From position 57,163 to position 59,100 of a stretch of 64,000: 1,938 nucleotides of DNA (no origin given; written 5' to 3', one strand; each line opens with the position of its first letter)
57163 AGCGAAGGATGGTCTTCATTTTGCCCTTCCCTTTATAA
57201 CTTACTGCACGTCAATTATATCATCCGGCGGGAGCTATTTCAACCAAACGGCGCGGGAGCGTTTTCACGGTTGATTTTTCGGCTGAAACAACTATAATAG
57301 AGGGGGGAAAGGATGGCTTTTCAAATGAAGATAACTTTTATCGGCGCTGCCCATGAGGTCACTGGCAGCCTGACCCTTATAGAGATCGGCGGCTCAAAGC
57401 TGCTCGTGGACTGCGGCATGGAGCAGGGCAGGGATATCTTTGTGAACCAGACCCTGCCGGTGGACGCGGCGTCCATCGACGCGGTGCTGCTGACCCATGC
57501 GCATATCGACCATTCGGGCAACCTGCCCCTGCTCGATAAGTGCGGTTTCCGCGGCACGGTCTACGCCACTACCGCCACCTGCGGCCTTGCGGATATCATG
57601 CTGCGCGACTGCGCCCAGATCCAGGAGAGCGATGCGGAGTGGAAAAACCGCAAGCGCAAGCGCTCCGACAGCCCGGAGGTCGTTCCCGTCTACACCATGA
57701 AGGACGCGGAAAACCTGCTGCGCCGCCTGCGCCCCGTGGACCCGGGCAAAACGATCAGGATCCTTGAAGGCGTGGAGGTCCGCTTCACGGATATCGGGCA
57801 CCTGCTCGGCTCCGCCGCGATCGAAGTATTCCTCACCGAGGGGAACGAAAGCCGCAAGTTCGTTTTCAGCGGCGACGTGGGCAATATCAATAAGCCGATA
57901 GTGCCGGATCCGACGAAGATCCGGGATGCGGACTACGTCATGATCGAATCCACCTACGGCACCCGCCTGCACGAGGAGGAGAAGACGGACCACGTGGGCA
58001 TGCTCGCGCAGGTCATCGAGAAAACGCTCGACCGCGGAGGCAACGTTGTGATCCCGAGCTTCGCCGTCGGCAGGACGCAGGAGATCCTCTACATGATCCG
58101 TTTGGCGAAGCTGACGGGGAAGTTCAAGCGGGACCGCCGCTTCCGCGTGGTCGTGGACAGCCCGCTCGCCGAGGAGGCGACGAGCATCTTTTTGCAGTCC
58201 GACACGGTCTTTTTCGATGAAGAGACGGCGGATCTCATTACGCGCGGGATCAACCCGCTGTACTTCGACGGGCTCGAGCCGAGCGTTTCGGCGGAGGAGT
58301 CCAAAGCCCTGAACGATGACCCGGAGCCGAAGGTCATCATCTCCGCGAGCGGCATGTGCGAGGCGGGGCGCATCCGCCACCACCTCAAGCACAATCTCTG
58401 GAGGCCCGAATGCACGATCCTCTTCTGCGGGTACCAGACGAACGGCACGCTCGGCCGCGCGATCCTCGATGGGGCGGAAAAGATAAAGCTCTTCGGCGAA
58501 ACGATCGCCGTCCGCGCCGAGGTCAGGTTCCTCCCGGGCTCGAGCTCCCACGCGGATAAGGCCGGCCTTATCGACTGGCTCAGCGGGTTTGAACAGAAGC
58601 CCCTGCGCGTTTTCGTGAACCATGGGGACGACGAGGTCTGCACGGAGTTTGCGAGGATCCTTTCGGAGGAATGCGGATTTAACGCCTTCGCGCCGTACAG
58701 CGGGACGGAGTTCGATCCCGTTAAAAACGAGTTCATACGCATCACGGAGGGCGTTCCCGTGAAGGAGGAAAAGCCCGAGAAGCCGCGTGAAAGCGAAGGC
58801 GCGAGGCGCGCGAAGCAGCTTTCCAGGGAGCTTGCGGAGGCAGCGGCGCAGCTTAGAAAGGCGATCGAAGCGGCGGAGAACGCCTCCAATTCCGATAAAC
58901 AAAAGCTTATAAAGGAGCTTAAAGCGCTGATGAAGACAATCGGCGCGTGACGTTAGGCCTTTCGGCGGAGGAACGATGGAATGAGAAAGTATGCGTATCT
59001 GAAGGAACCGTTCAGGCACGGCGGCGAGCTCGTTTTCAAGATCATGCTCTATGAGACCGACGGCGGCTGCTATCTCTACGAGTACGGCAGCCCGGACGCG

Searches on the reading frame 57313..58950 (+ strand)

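Call 18: search_protein_families(library=pfam, proteins=[window:57313-58950:+], max_evalue=0.001)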
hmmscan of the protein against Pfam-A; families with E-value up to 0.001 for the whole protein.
window:57313-58950:+ (545 aa): 6 families
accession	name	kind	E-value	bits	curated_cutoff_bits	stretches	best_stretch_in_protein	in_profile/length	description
PF10996.14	Beta-Casp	-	7.7e-37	126.9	27.7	1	255-384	1-120/120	Beta-Casp domain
PF07521.17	RMMBL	-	1.9e-15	57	21.6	1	398-461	2-63/63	Zn-dependent metallo-hydrolase RNA specificity domain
PF12706.13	Lactamase_B_2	-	6.1e-14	52.5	27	1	30-219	3-170/200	Beta-lactamase superfamily domain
PF00753.33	Lactamase_B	-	1.1e-13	52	22.7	1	18-200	6-161/196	Metallo-beta-lactamase superfamily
PF16661.11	Lactamase_B_6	-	8.1e-08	32.3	27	1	22-118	1-104/193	Metallo-beta-lactamase superfamily domain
PF23023.1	Anti-Pycsar_Apyc1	-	9.7e-05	22.4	50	1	11-71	13-70/250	Anti-Pycsar protein Apyc1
